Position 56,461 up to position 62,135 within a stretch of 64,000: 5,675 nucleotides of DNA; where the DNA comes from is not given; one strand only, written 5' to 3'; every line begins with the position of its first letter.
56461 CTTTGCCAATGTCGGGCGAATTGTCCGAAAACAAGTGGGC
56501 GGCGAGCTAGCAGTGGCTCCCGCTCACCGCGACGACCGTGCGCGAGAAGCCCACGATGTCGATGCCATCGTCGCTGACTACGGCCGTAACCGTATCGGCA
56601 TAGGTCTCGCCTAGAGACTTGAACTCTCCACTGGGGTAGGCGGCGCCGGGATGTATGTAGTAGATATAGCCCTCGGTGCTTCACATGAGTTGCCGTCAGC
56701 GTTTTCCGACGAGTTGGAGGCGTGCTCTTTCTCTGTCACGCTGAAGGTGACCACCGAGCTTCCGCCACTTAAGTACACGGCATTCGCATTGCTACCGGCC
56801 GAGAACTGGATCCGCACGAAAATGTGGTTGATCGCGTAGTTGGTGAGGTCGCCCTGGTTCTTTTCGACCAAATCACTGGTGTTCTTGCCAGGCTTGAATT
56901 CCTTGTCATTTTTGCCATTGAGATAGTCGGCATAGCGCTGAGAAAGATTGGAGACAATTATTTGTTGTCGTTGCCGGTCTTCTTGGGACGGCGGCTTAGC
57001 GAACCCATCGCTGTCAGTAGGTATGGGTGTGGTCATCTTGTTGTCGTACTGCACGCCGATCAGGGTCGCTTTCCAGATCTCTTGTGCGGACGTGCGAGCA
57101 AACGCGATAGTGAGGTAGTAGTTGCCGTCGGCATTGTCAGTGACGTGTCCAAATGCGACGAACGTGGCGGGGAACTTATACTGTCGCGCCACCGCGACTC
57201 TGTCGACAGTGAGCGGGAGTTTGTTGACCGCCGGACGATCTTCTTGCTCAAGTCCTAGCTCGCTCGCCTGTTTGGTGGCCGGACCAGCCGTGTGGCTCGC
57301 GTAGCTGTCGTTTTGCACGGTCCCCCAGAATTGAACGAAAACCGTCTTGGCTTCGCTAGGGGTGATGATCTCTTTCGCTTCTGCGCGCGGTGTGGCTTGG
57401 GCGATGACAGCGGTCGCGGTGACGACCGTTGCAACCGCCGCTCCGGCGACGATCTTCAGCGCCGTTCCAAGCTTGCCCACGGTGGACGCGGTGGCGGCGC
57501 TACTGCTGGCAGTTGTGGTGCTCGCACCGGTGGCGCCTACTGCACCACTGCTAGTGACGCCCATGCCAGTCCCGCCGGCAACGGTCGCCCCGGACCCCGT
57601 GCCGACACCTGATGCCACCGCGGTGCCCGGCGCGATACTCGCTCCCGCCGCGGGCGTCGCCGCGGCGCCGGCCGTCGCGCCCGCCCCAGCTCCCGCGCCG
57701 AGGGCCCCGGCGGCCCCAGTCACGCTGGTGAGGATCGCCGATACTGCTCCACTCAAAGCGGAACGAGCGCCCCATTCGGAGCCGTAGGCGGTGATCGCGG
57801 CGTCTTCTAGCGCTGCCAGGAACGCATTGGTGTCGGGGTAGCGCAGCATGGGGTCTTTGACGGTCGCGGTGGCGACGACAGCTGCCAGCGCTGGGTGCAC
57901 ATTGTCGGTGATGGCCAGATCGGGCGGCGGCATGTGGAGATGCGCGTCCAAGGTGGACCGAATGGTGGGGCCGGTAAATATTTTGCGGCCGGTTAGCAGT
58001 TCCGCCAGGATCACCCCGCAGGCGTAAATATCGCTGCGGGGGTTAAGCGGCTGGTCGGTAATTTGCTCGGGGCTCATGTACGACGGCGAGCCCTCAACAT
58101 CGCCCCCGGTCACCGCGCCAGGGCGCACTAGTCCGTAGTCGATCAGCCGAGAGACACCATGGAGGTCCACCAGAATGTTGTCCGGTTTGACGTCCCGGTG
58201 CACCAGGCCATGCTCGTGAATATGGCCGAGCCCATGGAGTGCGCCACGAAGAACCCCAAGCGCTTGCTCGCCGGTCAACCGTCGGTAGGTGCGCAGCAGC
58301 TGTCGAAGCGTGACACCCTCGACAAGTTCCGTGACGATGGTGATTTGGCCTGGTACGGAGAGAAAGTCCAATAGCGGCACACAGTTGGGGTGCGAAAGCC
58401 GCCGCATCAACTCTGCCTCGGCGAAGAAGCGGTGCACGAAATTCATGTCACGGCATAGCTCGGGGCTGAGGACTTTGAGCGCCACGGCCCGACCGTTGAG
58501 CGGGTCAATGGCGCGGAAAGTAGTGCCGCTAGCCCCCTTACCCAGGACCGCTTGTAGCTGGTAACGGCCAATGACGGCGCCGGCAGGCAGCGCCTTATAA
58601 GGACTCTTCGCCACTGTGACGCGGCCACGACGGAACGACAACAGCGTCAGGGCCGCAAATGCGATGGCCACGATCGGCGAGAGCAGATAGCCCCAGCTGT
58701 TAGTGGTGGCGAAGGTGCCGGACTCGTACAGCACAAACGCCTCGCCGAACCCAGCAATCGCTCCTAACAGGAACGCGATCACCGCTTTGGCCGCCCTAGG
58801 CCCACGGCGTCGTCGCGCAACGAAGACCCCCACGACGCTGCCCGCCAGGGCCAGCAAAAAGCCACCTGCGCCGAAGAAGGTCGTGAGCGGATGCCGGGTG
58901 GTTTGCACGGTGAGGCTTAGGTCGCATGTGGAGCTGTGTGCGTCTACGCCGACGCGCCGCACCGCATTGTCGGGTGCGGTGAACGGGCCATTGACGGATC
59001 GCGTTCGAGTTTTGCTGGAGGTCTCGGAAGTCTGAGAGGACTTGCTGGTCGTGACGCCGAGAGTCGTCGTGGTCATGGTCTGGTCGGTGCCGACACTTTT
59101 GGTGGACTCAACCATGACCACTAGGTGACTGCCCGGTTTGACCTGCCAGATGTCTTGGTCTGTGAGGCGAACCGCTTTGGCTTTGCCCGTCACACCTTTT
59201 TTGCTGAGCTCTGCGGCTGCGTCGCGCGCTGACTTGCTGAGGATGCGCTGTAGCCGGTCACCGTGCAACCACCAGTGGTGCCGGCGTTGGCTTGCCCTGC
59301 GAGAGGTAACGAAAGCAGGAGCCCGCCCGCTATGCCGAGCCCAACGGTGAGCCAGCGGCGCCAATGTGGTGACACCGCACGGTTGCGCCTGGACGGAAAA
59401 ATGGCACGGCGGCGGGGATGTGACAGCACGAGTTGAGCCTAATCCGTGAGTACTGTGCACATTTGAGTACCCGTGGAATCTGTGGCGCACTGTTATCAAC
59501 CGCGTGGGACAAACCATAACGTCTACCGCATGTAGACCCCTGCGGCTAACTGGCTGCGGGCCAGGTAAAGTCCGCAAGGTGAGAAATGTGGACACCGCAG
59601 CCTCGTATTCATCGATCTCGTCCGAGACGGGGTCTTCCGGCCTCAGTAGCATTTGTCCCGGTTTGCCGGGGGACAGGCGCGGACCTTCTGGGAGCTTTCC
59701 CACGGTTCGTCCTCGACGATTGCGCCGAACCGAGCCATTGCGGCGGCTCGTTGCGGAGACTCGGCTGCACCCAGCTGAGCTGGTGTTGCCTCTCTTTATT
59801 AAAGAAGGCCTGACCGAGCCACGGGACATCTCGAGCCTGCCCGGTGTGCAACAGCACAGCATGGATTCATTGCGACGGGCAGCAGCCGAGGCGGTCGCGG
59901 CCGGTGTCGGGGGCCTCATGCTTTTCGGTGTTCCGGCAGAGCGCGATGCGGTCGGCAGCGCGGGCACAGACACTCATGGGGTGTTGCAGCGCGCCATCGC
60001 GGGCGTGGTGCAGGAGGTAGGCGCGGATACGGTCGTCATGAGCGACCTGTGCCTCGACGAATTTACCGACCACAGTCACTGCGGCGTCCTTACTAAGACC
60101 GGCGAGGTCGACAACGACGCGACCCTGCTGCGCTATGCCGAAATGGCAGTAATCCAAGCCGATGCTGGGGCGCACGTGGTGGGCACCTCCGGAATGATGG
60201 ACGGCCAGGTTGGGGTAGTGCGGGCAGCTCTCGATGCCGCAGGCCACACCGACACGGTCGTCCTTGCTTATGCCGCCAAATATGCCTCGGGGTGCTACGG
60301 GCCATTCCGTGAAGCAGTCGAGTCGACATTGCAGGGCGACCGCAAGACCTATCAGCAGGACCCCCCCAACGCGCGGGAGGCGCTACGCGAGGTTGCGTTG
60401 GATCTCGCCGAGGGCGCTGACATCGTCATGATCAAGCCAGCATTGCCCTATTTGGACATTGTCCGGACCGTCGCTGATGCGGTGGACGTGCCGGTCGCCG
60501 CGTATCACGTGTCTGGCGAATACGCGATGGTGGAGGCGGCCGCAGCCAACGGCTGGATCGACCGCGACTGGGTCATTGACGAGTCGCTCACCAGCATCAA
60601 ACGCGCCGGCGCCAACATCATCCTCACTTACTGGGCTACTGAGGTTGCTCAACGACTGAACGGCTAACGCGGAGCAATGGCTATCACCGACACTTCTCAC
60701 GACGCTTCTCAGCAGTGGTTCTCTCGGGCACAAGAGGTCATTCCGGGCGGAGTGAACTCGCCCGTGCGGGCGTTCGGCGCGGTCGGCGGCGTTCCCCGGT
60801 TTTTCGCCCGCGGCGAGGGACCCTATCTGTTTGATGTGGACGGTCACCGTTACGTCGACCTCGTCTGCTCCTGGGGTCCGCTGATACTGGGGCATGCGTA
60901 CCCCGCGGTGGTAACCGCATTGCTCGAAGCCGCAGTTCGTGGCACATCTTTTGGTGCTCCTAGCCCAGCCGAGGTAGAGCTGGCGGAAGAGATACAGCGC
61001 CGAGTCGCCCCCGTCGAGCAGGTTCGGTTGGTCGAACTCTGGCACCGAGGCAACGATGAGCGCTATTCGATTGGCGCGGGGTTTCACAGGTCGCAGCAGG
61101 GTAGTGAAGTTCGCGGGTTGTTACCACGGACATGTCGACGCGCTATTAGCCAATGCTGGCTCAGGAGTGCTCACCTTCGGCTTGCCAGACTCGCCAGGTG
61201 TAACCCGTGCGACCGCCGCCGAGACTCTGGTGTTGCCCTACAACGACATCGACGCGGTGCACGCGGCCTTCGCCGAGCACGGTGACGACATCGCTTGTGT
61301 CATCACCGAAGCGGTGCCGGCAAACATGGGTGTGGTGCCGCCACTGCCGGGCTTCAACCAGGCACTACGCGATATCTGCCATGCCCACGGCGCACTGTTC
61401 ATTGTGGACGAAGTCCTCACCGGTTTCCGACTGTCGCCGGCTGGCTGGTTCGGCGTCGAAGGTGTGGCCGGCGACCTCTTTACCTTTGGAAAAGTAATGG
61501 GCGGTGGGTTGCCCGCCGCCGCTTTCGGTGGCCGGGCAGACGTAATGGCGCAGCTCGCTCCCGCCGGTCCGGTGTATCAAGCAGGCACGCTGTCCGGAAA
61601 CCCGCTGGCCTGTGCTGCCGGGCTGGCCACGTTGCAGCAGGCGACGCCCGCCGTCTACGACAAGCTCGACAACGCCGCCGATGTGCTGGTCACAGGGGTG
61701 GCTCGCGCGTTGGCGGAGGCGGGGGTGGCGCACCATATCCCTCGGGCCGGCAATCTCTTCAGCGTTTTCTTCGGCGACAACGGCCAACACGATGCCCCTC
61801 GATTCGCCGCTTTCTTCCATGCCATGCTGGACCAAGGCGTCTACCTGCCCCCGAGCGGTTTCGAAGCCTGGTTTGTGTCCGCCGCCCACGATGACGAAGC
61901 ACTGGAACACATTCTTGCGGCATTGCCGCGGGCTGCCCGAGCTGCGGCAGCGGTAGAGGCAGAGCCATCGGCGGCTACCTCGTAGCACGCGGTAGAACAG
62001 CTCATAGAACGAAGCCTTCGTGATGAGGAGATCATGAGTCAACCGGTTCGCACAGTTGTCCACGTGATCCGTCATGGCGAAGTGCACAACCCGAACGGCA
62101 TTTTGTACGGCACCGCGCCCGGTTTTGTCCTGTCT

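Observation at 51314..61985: Three of the five early heme (C5 pathway) genes carry frameshifts while hemA and hemB stay open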

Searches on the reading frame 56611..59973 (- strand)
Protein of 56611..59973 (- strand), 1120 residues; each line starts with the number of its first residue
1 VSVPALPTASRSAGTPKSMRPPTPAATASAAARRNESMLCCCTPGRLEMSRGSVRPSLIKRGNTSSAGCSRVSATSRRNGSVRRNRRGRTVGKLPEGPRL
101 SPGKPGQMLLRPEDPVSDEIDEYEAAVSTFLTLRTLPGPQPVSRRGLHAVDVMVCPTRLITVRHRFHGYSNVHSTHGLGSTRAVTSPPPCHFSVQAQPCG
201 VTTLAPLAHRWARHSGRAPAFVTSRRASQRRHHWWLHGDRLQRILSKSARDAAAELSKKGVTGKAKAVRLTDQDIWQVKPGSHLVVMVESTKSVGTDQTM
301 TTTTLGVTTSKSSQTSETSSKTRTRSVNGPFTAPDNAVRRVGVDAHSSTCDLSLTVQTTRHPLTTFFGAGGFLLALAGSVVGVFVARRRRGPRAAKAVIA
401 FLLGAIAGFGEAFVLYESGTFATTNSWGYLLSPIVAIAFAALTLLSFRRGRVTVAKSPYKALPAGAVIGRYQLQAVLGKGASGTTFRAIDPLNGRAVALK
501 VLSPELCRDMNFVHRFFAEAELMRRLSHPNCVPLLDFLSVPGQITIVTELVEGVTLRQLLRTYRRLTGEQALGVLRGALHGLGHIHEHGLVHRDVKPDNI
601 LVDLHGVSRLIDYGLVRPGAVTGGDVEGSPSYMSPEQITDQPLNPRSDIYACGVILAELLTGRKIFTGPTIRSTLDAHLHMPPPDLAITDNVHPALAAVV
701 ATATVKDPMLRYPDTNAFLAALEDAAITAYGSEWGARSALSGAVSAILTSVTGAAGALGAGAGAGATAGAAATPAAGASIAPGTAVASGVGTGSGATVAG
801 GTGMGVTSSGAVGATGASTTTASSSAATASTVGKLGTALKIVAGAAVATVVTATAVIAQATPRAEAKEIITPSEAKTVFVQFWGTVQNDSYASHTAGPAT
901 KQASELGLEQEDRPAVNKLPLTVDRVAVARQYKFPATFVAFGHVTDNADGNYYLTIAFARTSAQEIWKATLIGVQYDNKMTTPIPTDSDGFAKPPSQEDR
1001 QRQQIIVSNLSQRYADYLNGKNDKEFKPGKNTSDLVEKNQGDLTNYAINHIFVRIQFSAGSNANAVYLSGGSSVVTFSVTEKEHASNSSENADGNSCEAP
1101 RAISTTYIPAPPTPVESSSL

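Call 11: search_protein_families(library=pfam, proteins=[window:56611-59973:-], max_evalue=0.01)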
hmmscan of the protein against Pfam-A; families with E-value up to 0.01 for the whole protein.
window:56611-59973:- (1120 aa): 4 families
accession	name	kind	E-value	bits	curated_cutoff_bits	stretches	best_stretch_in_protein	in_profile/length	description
PF00069.31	Pkinase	-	5.6e-44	150.9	31.7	1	471-677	1-208/263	Protein kinase domain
PF07714.23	PK_Tyr_Ser-Thr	-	1.1e-27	97.4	23.1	1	472-668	2-207/258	Protein tyrosine and serine/threonine kinase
PF01636.29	APH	-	0.0013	19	23.2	0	588-619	168-200/239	Phosphotransferase enzyme family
PF03109.22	ABC1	-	0.0018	17.9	22.9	0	545-617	144-215/244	ABC1 atypical kinase-like domain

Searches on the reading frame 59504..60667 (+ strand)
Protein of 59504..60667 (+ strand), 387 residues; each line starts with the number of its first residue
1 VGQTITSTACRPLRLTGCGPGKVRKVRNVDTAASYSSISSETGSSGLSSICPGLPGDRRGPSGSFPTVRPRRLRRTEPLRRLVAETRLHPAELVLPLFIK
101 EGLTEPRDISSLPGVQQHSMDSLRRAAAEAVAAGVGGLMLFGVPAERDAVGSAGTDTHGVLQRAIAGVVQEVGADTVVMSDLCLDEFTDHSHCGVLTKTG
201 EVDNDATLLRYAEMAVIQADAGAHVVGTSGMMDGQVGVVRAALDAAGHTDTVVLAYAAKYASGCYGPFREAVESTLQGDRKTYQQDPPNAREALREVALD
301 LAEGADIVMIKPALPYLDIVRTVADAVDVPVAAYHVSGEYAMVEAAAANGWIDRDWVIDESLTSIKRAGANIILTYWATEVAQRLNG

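Call 11: search_protein_families(library=pfam, proteins=[window:59504-60667:+], max_evalue=0.01)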
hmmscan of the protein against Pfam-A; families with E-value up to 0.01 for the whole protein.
window:59504-60667:+ (387 aa): 1 family
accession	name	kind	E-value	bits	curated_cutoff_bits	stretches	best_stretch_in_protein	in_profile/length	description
PF00490.27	ALAD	-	3.3e-132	440.9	24.6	1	68-383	2-316/317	Delta-aminolevulinic acid dehydratase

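Call 64: search_protein_families(library=ncbifam, proteins=[window:59588-60667:+], max_evalue=0.00001)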
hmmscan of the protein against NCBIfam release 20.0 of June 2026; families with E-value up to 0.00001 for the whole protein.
window:59588-60667:+ (359 aa): 2 families
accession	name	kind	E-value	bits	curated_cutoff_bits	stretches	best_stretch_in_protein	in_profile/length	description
NF006762.1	PRK09283.1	equivalog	1.7e-136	454.9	297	1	37-358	3-325/327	porphobilinogen synthase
NF009923.0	PRK13384.1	equivalog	1e-106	357.1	507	1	36-357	5-324/327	porphobilinogen synthase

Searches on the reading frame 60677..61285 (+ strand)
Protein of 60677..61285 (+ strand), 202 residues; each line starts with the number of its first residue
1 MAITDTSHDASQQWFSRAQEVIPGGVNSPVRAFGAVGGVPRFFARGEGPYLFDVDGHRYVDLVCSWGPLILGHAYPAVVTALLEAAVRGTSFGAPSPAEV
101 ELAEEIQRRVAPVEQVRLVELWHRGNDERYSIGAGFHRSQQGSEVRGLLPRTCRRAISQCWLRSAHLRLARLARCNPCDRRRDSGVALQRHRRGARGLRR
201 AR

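Call 11: search_protein_families(library=pfam, proteins=[window:60677-61285:+], max_evalue=0.01)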
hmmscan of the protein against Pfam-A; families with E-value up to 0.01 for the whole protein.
window:60677-61285:+ (202 aa): 1 family
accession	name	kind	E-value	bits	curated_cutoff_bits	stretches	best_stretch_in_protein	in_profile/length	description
PF00202.27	Aminotran_3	-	2.3e-12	46.8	30.5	1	40-119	10-91/403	Aminotransferase class-III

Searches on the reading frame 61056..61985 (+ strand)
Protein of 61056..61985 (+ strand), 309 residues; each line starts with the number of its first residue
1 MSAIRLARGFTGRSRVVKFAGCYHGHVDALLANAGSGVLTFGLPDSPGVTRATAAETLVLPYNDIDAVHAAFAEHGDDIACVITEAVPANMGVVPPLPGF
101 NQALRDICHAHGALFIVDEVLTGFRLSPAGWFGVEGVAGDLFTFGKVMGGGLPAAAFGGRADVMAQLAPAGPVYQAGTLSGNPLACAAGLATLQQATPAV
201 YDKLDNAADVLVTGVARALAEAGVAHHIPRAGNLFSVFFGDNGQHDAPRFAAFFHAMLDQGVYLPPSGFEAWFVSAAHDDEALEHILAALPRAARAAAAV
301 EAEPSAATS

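Call 11: search_protein_families(library=pfam, proteins=[window:61056-61985:+], max_evalue=0.01)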
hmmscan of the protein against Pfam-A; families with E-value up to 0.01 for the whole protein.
window:61056-61985:+ (309 aa): 2 families
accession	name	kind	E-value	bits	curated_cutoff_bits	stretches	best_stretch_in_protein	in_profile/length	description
PF00202.27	Aminotran_3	-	8.8e-58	196.3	30.5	1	1-290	99-403/403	Aminotransferase class-III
PF00155.27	Aminotran_1_2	-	1e-08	35.2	19.7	1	63-290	128-361/361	Aminotransferase class I and II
